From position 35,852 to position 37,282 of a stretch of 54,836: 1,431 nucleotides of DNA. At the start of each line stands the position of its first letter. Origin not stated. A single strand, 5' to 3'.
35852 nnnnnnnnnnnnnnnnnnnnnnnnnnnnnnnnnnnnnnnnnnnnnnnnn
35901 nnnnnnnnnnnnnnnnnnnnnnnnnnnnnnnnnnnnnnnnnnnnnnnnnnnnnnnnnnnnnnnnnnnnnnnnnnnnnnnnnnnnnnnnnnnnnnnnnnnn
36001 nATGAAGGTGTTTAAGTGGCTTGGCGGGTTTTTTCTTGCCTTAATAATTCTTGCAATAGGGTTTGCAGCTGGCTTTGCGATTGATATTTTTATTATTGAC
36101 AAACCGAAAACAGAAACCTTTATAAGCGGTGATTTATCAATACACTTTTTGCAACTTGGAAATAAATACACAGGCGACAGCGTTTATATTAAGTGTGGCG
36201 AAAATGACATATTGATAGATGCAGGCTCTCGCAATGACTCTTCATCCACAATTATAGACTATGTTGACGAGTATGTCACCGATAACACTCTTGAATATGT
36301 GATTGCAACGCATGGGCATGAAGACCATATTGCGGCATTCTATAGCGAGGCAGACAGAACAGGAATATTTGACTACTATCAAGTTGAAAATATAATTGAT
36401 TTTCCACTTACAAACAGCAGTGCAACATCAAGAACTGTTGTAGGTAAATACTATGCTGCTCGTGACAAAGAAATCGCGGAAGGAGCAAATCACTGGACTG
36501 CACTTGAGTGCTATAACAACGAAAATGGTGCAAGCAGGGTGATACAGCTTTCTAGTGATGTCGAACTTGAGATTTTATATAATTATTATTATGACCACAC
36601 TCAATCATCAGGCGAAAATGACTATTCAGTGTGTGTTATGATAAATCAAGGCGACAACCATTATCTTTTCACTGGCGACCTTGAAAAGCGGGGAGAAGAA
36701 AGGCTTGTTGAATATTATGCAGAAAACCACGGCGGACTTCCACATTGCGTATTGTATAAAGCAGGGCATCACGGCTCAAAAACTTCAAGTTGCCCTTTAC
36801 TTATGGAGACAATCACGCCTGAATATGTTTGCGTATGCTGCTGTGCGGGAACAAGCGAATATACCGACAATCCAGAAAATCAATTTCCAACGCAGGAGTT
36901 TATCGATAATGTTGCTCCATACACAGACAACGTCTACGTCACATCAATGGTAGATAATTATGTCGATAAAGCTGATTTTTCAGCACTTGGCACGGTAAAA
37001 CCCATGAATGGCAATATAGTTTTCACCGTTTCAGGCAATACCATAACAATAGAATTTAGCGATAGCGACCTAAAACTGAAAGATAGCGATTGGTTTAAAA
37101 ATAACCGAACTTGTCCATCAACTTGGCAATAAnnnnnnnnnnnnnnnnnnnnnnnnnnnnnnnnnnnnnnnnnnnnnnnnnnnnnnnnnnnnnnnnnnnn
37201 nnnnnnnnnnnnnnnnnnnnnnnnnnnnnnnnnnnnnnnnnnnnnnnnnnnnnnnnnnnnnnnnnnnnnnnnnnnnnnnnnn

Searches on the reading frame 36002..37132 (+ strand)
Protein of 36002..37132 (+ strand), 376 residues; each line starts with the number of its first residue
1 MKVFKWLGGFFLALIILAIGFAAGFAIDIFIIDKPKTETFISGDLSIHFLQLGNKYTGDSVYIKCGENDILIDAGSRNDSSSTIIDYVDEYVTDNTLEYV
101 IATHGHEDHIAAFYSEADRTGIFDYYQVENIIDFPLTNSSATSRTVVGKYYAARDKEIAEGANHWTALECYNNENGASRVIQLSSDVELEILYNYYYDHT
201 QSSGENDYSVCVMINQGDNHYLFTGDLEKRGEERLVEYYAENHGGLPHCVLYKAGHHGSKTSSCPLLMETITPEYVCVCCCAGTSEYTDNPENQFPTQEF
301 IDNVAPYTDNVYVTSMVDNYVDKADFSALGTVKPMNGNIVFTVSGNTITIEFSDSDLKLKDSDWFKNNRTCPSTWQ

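Call 10: search_protein_families(library=pfam, proteins=[window:36002-37132:+])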
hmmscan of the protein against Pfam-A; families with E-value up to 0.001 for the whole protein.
window:36002-37132:+ (376 aa): 1 family
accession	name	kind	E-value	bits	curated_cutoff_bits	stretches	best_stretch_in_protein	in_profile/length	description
PF00753.33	Lactamase_B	-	9.3e-12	45.7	22.7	1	58-120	6-67/196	Metallo-beta-lactamase superfamily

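Call 12: find_encoding_contigs(protein=window:36002-37132:+, flank=3000, max_places=10)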
Protein window:36002-37132:+ (376 aa): no gene with exactly this product is on record in the collection.

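Call 16: find_related_loci(query=window:36002-37132:+, collection=genome_contigs, flank=10000)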
Query window:36002-37132:+ (376 aa) in genome_contigs; peptide patterns used: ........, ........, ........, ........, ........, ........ (x = any residue, [..] = any of these).
123 stretches matched a pattern; 103 encode a relative of the query (tblastn E <= 1e-3); the best 80 are kept; 80 distinct loci.
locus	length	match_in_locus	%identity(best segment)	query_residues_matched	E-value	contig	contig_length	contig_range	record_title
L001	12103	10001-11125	93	1-375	0e+0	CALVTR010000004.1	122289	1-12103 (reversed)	MAG: uncultured Clostridia bacterium isolate BRZ_CD__bin5 genome assembly, contig: BRZ_CD__NODE_175_length_122289_cov_9.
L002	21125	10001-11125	89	1-375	0e+0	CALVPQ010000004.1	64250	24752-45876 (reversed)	MAG: uncultured Clostridia bacterium isolate BRZ_CF__bin29 genome assembly, contig: BRZ_CF__NODE_595_length_64250_cov_12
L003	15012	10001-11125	80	1-375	0e+0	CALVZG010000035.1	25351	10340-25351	MAG: uncultured Clostridia bacterium isolate E03__bin18 genome assembly, contig: E03__k127_2426831, whole genome shotgun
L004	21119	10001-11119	78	1-372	0e+0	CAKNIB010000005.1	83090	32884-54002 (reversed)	MAG TPA_asm: uncultured Clostridia bacterium isolate ERR3414586_bin.103_metaWRAP_v1.1_MAG genome assembly, contig: NODE_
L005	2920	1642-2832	68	1-375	0e+0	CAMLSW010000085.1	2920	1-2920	MAG: uncultured Clostridia bacterium isolate ERR4303218_bin.57_MetaWRAP_v1.1_MAG genome assembly, contig: NODE_31700_len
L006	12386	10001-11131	71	1-375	3e-179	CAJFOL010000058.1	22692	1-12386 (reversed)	uncultured Clostridia bacterium isolate Coassembly_mag_441 genome assembly, contig: MAGpy_11413_min2k_bin_441_fak87_9914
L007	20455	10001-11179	66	1-376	6e-178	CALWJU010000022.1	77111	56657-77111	MAG: uncultured Clostridia bacterium isolate E14__bin218 genome assembly, contig: E14__k127_1755097, whole genome shotgu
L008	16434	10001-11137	68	1-376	1e-173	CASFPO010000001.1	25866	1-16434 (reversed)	uncultured Firmicutes bacterium isolate SI.O36.metabat-bins.110 genome assembly, contig: SI.O36.metabat-bins.110.fa_k141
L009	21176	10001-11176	68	1-375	6e-173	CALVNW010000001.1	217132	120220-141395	MAG: uncultured Clostridia bacterium isolate BRZ_ES__bin107 genome assembly, contig: BRZ_ES__NODE_77_length_217132_cov_4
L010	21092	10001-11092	62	12-376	2e-156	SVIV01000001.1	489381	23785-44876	MAG: Clostridiales bacterium isolate SIG418 NODE_43_length_489381_cov_8.623633, whole genome shotgun sequence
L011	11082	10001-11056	61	2-366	4e-151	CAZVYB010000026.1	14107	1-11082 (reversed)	MAG TPA_asm: uncultured Lachnospiraceae bacterium isolate SRP315200_co2_729 genome assembly, contig: NODE_5097_length_14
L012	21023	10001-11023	65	33-375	6e-150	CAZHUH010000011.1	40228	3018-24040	MAG TPA_asm: uncultured Oscillospiraceae bacterium isolate SRP222994_co1_570 genome assembly, contig: NODE_1721_length_4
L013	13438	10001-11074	60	11-372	2e-145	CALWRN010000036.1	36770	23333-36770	MAG: uncultured Clostridia bacterium isolate E21__bin145 genome assembly, contig: E21__k127_7215953, whole genome shotgu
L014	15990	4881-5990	61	7-376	4e-145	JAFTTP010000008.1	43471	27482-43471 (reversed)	MAG: Clostridia bacterium isolate RGIG4138 Roe_deer_Colon-1__c476352, whole genome shotgun sequence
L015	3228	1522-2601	60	12-375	3e-150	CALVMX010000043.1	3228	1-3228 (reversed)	MAG: uncultured Clostridia bacterium isolate BRZ_EA__bin76 genome assembly, contig: BRZ_EA__NODE_34217_length_3228_cov_4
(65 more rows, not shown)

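Call 24: find_related_loci(query=window:36002-37132:+, collection=metagenome_contigs, flank=5000)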
Query window:36002-37132:+ (376 aa) in metagenome_contigs; peptide patterns used: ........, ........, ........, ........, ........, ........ (x = any residue, [..] = any of these).
78 stretches matched a pattern; 19 encode a relative of the query (tblastn E <= 1e-3); 19 distinct loci.
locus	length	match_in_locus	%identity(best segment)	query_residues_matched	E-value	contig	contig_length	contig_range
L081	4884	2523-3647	92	1-375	0e+0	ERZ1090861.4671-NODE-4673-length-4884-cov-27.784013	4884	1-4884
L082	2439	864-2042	65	1-376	0e+0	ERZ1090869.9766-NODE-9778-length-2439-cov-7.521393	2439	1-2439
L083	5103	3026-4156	69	1-375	0e+0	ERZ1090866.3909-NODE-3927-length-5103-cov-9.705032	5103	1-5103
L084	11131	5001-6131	69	1-375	5e-178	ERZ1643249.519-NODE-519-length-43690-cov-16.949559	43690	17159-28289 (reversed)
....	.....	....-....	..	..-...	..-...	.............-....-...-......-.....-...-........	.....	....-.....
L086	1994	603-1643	61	20-375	1e-153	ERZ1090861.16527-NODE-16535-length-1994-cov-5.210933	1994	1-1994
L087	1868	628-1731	58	1-373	5e-151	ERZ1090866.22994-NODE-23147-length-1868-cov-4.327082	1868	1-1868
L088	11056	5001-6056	60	18-373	5e-144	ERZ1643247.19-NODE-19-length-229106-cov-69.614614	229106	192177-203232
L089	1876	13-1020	60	36-376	1e-144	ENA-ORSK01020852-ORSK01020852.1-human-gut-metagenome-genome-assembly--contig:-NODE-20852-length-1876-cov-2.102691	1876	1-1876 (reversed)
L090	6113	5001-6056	53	1-366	1e-120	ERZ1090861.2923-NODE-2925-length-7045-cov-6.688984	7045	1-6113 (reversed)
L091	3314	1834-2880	53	11-375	1e-122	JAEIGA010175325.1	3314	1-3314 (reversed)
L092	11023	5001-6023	53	31-376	4e-116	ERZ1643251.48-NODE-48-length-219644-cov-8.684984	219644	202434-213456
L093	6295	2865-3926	51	11-369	3e-116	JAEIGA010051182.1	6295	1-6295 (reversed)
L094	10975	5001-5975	53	43-376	3e-108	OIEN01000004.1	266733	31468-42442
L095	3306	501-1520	53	31-375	4e-110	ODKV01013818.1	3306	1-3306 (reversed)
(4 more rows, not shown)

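Call 27: search_protein_families(library=ncbifam, proteins=[window:36002-37132:+], max_evalue=0.01)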
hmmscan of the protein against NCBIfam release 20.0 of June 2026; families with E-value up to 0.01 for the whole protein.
window:36002-37132:+ (376 aa): 13 families
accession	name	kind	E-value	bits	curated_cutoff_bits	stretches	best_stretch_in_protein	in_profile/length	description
NF049846.1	blaAHM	exception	2e-14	53.2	590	2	202-282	190-264/304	AHM family subclass B3-like metallo-beta-lactamase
TIGR00361.1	ComEC_Rec2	equivalog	7.7e-14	50.8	190.05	1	58-276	451-628/663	DNA internalization-related competence protein ComEC/Rec2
NF008580.0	PRK11539.1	equivalog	7.2e-12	44.5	969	1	201-277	616-688/758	ComEC family protein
NF041809.1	Avs1a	equivalog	3.8e-10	39.1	420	1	57-111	6-61/387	AVAST type 1 anti-phage system MBL fold metallo-hydrolase Avs1a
NF012229.1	bla_class_B_core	domain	7.1e-06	26.2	100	1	58-113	15-68/139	metallo-beta-lactamase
NF033088.2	bla_subclass_B1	equivalog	2.7e-05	23.9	200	1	53-113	26-85/217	subclass B1 metallo-beta-lactamase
NF000441.2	blaMUS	exception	0.00011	21.7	540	1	53-112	44-102/246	MUS family subclass B1 metallo-beta-lactamase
NF012137.0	bla_xUS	exception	0.00087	18.8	400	1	53-111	44-101/246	MUS/TUS/MOC family subclass B1 metallo-beta-lactamase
NF012146.1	blaB-IND-MUS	exception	0.0012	18.3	270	1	30-112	24-102/237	BlaB/IND/MUS family subclass B1 metallo-beta-lactamase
TIGR04559.1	SoxH_rel_PQQ_2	hypoth_equivalog_domain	0.0012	18.3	280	1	71-111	43-82/283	quinoprotein relay system zinc metallohydrolase 2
NF058524.1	6A-MBL_enzyme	equivalog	0.0033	16.6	220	0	58-113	7-73/346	anti-phage 6A-MBL system MBL-fold protein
NF000442.2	blaTUS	exception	0.0048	16.4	550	1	53-113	44-103/248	TUS family subclass B1 metallo-beta-lactamase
NF045584.1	cas14_MBL_CASP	equivalog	0.0067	14.8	800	1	46-110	2-64/612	type VII CRISPR-associated protein Cas14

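Call 28: search_solved_structures(query=window:36002-37132:+, max_evalue=0.01)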
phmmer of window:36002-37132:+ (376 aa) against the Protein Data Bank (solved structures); distinct sequences matched with E-value up to 0.01: 4.
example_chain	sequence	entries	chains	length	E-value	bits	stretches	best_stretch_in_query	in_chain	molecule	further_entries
9vc6_A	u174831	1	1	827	3.4e-07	33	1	206-287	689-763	Competence protein ComEC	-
9vc9_A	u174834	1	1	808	6e-06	28.9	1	201-278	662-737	Dna internalization-related competence protein rec2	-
9vcb_A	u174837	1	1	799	0.001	21.6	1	204-279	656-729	DNA internalization-related competence protein ComEC/Rec2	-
9vcf_A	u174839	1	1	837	0.0012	21.3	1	204-279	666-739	DNA internalization-related competence protein ComEC/Rec2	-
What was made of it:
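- Tried and rejected: Functional link to the neighbouring MBL-fold gene, which resembles the ComEC nuclease domain (calls 27, 28).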

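Call 47: find_homologous_proteins(query=window:36002-37132:+, max_evalue=1e-60)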
Query window:36002-37132:+ (376 aa): 5426 proteins with E <= 1e-60 among 8000 candidates; the best 120 are listed.
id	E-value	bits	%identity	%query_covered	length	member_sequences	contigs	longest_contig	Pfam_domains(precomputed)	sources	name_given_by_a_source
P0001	4.1e-232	788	89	100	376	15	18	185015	PF00753.34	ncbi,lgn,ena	-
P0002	1.0e-206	705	80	100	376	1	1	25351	PF00753.34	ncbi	-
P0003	1.0e-206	705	80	100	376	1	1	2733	PF00753.34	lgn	-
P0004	2.1e-202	690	78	100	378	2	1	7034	PF00753.34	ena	-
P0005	3.0e-200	683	78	99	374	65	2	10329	PF00753.34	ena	-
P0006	3.8e-184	630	71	100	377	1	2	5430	PF00753.34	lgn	-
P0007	3.9e-181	620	70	100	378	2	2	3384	PF00753.34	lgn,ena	-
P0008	3.0e-178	611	72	100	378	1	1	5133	PF00753.34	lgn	-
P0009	1.1e-177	609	72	97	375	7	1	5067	PF00753.34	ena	-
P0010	3.0e-177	608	69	100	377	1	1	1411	PF00753.34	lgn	-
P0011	3.6e-177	607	70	100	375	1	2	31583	PF00753.34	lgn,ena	-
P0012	4.5e-177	607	67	100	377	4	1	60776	PF00753.34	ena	-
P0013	3.7e-174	597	70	100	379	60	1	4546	PF00753.34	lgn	-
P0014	2.7e-173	595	68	100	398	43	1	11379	PF00753.34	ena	-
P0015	6.5e-173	593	68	100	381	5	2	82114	PF23023.2,PF00753.34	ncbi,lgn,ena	-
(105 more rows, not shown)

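Call 48: find_encoding_contigs(protein=P0001, flank=10000, max_places=10)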
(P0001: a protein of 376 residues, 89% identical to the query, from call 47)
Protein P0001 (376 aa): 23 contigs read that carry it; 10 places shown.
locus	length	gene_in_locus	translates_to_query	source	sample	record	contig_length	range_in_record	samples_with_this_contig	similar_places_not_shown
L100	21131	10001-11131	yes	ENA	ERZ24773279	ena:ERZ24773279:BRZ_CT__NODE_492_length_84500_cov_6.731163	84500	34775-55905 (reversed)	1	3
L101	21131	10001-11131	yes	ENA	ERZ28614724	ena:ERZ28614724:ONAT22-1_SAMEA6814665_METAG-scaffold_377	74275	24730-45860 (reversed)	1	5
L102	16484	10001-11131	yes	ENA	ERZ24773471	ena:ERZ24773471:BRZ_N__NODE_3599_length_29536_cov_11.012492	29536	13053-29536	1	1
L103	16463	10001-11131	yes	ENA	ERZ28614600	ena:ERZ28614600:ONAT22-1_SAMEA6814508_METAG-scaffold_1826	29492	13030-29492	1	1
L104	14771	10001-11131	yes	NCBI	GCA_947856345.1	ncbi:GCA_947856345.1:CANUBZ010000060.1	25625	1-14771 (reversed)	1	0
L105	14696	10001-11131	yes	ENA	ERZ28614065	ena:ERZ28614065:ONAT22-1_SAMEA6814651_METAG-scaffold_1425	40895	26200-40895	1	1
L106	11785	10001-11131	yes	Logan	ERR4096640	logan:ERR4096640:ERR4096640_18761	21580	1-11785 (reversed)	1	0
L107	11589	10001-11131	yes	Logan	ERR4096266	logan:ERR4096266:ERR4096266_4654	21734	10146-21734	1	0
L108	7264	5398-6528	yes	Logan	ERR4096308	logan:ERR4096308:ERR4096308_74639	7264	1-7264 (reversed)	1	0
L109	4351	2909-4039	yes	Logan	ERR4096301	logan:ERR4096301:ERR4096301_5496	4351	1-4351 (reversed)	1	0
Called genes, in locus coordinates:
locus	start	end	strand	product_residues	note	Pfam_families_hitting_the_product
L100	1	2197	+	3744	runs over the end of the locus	-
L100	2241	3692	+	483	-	PF13396:PLDc_N (weak), PF13091:PLDc_2, PF00614:PLDc (weak), PF13091:PLDc_2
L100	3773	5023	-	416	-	-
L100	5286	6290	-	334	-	-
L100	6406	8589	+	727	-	PF01136:Peptidase_U32, PF12392:DUF3656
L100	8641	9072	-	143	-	PF13240:Zn_Ribbon_1 (weak)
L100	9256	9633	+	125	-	PF01880:Desulfoferrodox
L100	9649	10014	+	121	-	PF16403:Bact_surface_Ig-like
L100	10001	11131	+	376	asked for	PF00753:Lactamase_B (weak)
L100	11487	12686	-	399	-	PF12838:Fer4_7 (faint), PF13183:Fer4_8 (faint), PF00037:Fer4, PF12797:Fer4_2 (weak), PF12837:Fer4_6 (weak), PF00210:Ferritin (weak), PF02915:Rubrerythrin, PF21349:RUBY_RBDX, +2 more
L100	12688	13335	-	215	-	PF00301:Rubredoxin, PF21349:RUBY_RBDX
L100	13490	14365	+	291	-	PF00483:NTP_transferase, PF12804:NTP_transf_3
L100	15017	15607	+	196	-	PF01351:RNase_HII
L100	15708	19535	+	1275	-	PF13195:DUF4011, PF13086:AAA_11, PF13245:AAA_19 (faint), PF13087:AAA_12, PF18741:MTES_1575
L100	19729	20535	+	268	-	PF02535:Zip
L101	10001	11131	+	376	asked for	PF00753:Lactamase_B (weak)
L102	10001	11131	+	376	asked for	PF00753:Lactamase_B (weak)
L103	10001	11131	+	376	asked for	PF00753:Lactamase_B (weak)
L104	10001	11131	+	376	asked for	PF00753:Lactamase_B (weak)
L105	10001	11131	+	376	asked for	PF00753:Lactamase_B (weak)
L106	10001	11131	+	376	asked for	PF00753:Lactamase_B (weak)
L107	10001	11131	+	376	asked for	PF00753:Lactamase_B (weak)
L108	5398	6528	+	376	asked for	PF00753:Lactamase_B (weak)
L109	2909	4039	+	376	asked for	PF00753:Lactamase_B (weak)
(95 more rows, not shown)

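Call 50: list_cluster_members(proteins=[P0001, P0005, P0004])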
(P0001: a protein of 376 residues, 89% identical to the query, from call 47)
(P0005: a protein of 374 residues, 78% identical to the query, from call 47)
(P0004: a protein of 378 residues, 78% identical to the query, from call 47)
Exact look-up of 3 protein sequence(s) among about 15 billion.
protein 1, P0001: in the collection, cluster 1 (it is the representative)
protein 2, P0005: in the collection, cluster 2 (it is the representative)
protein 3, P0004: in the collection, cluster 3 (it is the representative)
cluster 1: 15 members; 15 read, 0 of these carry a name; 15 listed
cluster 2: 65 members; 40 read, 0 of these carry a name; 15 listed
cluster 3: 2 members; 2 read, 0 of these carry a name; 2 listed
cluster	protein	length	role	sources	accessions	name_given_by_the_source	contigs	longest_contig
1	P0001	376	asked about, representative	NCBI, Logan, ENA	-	-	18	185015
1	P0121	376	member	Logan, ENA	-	-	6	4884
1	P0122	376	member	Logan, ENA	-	-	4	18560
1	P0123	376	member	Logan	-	-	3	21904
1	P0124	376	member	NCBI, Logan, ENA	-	-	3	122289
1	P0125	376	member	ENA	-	-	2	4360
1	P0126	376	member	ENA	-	-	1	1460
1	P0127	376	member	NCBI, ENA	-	-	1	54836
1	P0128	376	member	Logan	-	-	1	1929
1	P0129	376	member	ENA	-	-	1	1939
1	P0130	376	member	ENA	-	-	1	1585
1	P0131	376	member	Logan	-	-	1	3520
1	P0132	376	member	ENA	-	-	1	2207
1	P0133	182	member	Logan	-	-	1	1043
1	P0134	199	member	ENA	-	-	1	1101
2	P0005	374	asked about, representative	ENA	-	-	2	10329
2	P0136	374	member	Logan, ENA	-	-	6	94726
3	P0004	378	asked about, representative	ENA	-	-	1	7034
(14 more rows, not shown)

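Call 52: find_encoding_contigs(protein=P0123, flank=10000, max_places=10)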
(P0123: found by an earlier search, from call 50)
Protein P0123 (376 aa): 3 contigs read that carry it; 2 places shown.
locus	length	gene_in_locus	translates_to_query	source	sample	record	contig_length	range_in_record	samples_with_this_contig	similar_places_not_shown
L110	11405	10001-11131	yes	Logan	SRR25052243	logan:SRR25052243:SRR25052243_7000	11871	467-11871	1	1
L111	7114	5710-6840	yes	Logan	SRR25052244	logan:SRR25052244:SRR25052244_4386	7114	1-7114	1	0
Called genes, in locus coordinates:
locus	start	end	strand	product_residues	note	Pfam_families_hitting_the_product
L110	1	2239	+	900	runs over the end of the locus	?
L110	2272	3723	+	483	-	PF13396:PLDc_N (weak), PF13091:PLDc_2, PF00614:PLDc, PF13091:PLDc_2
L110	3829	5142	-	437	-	-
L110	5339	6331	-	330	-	-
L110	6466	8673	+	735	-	PF01136:Peptidase_U32, PF12392:DUF3656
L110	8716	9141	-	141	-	PF17032:Zn_ribbon_15 (weak), PF12773:DZR (faint), PF24460:DUF7575, PF13240:Zn_Ribbon_1, PF13248:Zn_ribbon_3 (weak)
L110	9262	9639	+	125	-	PF01880:Desulfoferrodox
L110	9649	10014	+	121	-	PF16403:Bact_surface_Ig-like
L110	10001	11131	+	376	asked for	PF00753:Lactamase_B (weak)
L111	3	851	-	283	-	?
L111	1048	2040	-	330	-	-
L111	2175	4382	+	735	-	PF01136:Peptidase_U32, PF12392:DUF3656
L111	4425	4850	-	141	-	PF17032:Zn_ribbon_15 (weak), PF12773:DZR (faint), PF24460:DUF7575, PF13240:Zn_Ribbon_1, PF13248:Zn_ribbon_3 (weak)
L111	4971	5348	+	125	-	PF01880:Desulfoferrodox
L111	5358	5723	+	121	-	PF16403:Bact_surface_Ig-like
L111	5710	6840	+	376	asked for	PF00753:Lactamase_B (weak)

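Call 53: find_encoding_contigs(protein=P0129, flank=10000, max_places=10)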
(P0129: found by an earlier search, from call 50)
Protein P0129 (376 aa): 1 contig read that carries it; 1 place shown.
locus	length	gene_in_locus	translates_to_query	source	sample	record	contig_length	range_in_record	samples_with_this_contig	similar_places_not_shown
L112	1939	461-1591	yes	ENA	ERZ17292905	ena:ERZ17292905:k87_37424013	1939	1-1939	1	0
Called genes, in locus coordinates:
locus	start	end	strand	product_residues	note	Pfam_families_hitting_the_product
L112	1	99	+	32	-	?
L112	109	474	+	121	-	PF16403:Bact_surface_Ig-like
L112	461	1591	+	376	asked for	PF00753:Lactamase_B (weak)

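Call 54: find_encoding_contigs(protein=P0122, flank=10000, max_places=10)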
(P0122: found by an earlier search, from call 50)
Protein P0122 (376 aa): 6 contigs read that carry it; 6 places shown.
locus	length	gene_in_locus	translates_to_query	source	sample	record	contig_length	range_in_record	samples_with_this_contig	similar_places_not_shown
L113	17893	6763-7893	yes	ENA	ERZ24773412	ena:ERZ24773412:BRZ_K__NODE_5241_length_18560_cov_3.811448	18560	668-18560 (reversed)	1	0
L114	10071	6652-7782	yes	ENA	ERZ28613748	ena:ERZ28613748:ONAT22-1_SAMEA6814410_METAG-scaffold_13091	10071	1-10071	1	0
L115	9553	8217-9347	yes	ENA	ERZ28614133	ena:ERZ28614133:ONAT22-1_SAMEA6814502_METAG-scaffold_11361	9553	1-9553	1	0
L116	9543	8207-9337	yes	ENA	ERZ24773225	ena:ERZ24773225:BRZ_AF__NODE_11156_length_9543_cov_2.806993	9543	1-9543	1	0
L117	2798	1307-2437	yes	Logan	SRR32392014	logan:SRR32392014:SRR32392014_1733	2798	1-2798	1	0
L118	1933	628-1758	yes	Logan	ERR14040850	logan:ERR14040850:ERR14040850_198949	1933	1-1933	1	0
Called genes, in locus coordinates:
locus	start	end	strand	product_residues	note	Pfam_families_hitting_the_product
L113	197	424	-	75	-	-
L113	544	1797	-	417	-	-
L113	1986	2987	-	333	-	-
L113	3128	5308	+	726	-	PF01136:Peptidase_U32, PF12392:DUF3656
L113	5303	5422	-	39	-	-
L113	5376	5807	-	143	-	PF13240:Zn_Ribbon_1 (weak)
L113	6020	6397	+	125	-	PF06397:Desulfoferrod_N (weak), PF01880:Desulfoferrodox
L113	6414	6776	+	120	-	PF16403:Bact_surface_Ig-like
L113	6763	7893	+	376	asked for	PF00753:Lactamase_B (weak)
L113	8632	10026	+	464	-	PF19789:DUF6273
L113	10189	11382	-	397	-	PF12838:Fer4_7 (faint), PF13183:Fer4_8 (faint), PF00037:Fer4, PF12797:Fer4_2 (weak), PF12837:Fer4_6 (weak), PF00210:Ferritin (weak), PF02915:Rubrerythrin, PF21349:RUBY_RBDX, +2 more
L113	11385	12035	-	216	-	PF00301:Rubredoxin, PF21349:RUBY_RBDX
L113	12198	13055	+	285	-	PF00483:NTP_transferase, PF12804:NTP_transf_3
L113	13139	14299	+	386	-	PF02666:PS_Dcarbxylase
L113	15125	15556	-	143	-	PF01725:Ham1p_like (faint)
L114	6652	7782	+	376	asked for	PF00753:Lactamase_B (weak)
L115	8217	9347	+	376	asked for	PF00753:Lactamase_B (weak)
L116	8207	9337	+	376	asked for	PF00753:Lactamase_B (weak)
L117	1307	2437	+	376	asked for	PF00753:Lactamase_B (weak)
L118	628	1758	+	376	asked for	PF00753:Lactamase_B (weak)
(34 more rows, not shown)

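Call 85: find_encoding_contigs(protein=P0136, flank=10000, max_places=10)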
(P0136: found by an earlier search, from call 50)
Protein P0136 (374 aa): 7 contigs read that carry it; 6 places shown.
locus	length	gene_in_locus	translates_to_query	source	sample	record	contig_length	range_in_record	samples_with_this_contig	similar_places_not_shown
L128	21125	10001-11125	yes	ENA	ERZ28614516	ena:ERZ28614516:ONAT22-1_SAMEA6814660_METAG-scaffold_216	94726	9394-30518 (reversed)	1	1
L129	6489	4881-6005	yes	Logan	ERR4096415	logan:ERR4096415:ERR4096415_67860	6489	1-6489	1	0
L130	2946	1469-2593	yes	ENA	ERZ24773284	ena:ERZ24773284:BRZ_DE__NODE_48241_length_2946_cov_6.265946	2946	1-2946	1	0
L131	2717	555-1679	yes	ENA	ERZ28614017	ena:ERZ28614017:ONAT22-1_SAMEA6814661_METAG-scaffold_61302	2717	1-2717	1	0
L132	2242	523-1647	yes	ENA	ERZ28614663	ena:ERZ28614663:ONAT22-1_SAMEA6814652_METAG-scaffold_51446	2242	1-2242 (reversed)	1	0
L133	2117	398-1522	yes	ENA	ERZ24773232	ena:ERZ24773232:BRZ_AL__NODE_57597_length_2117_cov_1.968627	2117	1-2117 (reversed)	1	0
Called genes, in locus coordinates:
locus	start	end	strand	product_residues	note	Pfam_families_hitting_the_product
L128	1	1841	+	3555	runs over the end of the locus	-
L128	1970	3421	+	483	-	PF13396:PLDc_N, PF13091:PLDc_2, PF00614:PLDc (weak), PF13091:PLDc_2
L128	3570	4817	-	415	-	-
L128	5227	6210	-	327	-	-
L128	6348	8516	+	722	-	PF01136:Peptidase_U32, PF12392:DUF3656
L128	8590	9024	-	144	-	PF17032:Zn_ribbon_15 (weak), PF13240:Zn_Ribbon_1 (weak)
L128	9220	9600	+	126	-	PF01880:Desulfoferrodox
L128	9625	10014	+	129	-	PF16403:Bact_surface_Ig-like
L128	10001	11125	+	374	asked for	PF00753:Lactamase_B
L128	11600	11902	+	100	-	PF13306:LRR_5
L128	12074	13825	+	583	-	PF01336:tRNA_anti-codon, PF00152:tRNA-synt_2, PF02938:GAD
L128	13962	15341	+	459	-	PF01336:tRNA_anti-codon, PF00152:tRNA-synt_2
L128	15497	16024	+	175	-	PF13302:Acetyltransf_3, PF00583:Acetyltransf_1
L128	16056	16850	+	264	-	PF01209:Ubie_methyltran, PF03848:TehB, PF00398:RrnaAD (weak), PF13489:Methyltransf_23, PF13649:Methyltransf_25, PF13847:Methyltransf_31, PF08241:Methyltransf_11, PF08242:Methyltransf_12, +2 more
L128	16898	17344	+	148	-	PF13302:Acetyltransf_3, PF00583:Acetyltransf_1, PF13508:Acetyltransf_7 (weak)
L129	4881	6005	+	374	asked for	PF00753:Lactamase_B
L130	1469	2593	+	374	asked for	PF00753:Lactamase_B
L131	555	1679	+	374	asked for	PF00753:Lactamase_B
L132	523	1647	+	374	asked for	PF00753:Lactamase_B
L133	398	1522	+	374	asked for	PF00753:Lactamase_B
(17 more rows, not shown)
